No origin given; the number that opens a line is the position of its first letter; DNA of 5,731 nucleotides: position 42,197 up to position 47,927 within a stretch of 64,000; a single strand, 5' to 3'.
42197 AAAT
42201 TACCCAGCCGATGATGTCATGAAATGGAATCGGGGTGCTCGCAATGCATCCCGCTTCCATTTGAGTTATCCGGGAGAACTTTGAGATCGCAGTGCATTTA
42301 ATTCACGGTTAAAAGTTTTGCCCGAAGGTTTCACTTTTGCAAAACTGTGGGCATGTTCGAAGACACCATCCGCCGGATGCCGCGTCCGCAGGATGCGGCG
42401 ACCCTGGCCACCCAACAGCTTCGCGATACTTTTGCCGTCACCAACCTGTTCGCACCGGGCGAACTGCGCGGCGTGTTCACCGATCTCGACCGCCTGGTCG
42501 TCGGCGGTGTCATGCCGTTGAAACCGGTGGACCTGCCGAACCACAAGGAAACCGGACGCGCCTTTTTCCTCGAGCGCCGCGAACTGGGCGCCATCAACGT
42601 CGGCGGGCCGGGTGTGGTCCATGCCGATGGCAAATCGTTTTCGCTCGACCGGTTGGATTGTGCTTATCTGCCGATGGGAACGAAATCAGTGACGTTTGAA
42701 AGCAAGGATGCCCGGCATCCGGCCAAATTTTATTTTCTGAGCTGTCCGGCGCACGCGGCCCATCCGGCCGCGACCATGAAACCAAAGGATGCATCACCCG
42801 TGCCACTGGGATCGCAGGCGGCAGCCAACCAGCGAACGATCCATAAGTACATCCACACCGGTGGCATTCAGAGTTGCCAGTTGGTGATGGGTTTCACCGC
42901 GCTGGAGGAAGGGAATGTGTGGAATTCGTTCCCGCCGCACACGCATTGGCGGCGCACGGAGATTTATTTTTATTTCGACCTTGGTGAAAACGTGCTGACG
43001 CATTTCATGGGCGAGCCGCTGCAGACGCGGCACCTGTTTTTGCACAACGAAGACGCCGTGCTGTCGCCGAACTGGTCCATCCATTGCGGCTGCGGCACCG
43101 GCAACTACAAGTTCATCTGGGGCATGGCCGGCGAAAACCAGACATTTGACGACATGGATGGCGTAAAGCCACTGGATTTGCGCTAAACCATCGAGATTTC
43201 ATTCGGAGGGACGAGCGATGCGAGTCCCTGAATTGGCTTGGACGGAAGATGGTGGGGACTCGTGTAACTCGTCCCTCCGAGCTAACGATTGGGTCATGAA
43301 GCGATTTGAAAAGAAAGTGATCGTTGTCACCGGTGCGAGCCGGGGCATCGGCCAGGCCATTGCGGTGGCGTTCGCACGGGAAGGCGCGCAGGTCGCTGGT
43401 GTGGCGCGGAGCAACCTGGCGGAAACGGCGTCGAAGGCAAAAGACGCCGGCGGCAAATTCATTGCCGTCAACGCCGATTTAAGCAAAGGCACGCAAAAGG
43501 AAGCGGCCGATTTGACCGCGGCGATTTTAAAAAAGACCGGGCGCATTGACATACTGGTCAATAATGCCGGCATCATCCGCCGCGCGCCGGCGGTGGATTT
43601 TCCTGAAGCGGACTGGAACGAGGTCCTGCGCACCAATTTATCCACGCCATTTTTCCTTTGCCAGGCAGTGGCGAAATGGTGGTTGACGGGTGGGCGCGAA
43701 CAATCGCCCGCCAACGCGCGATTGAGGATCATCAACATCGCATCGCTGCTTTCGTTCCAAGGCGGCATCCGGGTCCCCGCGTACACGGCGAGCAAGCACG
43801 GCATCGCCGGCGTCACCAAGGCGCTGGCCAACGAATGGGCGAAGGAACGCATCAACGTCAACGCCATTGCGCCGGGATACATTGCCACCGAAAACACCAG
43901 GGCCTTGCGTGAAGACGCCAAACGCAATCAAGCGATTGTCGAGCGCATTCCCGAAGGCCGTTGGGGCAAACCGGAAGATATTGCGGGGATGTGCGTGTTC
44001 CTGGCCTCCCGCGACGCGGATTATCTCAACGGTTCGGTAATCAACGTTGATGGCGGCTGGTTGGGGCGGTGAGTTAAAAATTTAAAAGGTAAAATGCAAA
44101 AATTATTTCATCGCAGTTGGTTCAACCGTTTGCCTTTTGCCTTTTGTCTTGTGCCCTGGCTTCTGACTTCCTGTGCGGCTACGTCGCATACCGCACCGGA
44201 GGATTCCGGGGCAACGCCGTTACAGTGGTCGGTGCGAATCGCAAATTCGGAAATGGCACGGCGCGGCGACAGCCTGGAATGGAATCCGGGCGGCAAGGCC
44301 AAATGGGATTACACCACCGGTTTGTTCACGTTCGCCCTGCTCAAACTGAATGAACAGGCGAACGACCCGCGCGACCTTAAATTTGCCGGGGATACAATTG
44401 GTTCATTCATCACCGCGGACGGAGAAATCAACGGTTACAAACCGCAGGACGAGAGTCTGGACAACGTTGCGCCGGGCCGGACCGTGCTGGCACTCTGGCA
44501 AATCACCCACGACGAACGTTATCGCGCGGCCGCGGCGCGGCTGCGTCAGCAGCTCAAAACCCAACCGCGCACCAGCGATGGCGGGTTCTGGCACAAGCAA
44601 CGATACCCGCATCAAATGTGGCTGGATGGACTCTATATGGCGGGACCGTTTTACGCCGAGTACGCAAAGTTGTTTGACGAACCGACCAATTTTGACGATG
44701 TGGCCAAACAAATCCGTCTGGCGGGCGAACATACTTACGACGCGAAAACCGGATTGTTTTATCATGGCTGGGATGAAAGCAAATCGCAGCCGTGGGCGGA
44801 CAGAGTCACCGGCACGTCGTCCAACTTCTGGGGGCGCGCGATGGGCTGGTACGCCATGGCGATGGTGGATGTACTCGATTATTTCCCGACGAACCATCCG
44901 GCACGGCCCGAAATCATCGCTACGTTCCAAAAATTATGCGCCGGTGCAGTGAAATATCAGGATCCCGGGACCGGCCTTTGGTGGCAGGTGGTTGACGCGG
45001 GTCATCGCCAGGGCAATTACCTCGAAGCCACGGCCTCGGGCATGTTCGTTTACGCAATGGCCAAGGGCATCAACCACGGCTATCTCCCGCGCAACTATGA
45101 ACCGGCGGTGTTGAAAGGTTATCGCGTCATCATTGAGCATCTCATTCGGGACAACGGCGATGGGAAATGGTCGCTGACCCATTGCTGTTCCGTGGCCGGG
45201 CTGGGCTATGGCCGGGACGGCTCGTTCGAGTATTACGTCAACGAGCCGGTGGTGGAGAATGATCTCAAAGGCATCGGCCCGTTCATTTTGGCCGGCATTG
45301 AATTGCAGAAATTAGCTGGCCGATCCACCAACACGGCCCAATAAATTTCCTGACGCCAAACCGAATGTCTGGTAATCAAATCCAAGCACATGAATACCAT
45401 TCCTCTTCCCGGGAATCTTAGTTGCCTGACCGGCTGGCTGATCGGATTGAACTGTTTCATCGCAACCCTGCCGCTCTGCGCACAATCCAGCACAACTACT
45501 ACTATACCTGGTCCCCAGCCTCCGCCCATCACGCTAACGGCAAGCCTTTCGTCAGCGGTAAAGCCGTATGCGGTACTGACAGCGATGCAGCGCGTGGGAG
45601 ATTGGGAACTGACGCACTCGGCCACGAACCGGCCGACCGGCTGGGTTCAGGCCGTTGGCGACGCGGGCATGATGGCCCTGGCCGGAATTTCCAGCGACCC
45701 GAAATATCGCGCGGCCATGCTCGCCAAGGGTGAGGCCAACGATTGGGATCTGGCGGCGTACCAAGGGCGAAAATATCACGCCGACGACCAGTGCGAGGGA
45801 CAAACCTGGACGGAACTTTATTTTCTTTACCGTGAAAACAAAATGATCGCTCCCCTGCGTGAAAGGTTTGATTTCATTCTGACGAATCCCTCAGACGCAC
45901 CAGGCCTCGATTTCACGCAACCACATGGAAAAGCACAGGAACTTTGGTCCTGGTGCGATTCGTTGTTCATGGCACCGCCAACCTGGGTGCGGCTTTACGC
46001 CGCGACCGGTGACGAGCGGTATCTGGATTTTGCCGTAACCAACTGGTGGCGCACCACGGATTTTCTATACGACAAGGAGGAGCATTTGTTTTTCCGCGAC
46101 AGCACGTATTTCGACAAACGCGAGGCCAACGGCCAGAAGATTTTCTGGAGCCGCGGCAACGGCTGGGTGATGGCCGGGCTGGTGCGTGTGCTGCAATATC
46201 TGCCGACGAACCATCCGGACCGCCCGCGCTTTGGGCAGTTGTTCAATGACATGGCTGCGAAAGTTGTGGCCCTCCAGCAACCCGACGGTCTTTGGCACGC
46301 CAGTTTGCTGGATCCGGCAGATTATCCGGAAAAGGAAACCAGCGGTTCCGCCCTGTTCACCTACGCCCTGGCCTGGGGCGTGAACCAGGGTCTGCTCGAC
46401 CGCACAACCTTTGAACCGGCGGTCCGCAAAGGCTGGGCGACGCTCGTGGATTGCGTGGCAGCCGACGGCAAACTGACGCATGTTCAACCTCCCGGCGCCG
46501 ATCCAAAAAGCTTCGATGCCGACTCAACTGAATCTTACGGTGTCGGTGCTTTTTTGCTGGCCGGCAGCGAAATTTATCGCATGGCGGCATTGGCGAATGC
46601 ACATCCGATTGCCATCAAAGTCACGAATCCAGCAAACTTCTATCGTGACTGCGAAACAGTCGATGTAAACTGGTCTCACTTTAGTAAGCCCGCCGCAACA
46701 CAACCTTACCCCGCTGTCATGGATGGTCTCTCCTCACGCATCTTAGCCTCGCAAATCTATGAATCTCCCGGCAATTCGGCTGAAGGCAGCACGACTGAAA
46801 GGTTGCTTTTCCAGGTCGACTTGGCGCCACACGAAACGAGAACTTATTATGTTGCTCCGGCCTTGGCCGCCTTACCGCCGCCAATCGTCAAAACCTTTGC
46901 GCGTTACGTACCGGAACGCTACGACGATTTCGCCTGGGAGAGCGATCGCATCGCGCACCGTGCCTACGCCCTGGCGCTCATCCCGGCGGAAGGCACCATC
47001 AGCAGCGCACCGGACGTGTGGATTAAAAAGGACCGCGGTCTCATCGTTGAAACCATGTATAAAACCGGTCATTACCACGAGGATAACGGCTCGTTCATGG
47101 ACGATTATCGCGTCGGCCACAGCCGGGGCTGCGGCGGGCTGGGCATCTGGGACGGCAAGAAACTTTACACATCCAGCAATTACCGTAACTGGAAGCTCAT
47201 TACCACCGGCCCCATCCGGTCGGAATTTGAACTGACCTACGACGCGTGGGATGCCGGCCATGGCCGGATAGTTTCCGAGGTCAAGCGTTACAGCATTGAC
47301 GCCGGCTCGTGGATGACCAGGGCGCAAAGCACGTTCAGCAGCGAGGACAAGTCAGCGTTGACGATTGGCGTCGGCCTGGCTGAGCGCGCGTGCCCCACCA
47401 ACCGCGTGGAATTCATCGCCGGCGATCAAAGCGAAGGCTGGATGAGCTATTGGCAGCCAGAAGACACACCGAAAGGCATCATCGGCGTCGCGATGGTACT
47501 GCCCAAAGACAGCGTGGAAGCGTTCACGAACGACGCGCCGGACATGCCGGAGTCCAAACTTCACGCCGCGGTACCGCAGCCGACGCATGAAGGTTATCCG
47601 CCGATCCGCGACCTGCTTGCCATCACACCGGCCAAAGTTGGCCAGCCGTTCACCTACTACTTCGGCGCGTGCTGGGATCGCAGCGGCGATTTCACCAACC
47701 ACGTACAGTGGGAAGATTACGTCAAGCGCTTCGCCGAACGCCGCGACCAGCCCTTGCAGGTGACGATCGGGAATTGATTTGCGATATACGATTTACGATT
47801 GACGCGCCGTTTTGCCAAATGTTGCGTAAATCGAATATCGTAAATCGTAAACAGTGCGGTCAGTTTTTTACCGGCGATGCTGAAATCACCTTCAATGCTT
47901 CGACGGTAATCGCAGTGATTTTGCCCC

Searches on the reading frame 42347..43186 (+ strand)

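Call 77: search_protein_families(library=pfam, proteins=[window:42347-43186:+], max_evalue=0.00001)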
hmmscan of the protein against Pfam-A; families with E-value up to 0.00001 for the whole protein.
window:42347-43186:+ (279 aa): 1 family
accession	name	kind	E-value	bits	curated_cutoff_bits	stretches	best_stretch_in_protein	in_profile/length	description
PF04962.18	KduI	-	1.2e-26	94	23.9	1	51-268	23-255/262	KduI/IolB family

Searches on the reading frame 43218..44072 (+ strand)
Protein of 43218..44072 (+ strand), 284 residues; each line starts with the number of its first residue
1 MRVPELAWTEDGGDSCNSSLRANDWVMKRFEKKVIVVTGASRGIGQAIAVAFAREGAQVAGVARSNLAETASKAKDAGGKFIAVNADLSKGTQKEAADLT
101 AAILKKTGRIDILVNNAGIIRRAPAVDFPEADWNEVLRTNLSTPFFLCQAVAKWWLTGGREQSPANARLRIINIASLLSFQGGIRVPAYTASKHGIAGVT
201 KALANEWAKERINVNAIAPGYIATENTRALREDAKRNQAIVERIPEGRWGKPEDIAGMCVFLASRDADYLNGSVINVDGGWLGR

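Call 77: search_protein_families(library=pfam, proteins=[window:43218-44072:+], max_evalue=0.00001)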
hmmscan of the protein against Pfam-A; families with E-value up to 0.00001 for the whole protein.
window:43218-44072:+ (284 aa): 3 families
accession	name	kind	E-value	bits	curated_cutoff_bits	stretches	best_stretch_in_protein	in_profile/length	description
PF13561.12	adh_short_C2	-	2.1e-55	188.3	27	1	39-281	1-235/236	Enoyl-(Acyl carrier protein) reductase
PF00106.31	adh_short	-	9.4e-53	179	26.6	1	33-233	1-193/195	short chain dehydrogenase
PF08659.16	KR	-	9.3e-06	26.1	22.6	0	35-151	3-123/180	KR domain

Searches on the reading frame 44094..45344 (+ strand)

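Call 77: search_protein_families(library=pfam, proteins=[window:44094-45344:+], max_evalue=0.00001)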
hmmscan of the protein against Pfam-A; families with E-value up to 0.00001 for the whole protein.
window:44094-45344:+ (416 aa): 1 family
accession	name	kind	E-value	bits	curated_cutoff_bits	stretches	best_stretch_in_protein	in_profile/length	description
PF07470.19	Glyco_hydro_88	-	7.1e-111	371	26.6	1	45-407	1-351/352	Glycosyl Hydrolase Family 88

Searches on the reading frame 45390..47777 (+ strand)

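Call 77: search_protein_families(library=pfam, proteins=[window:45390-47777:+], max_evalue=0.00001)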
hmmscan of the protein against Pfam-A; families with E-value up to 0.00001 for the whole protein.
window:45390-47777:+ (795 aa): 2 families
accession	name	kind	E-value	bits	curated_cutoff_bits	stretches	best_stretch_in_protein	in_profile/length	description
PF07470.19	Glyco_hydro_88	-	1.8e-80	271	26.6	1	76-398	20-351/352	Glycosyl Hydrolase Family 88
PF16153.10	DUF4861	-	1.3e-67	228.9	22.3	1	411-791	1-380/380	Domain of unknown function (DUF4861)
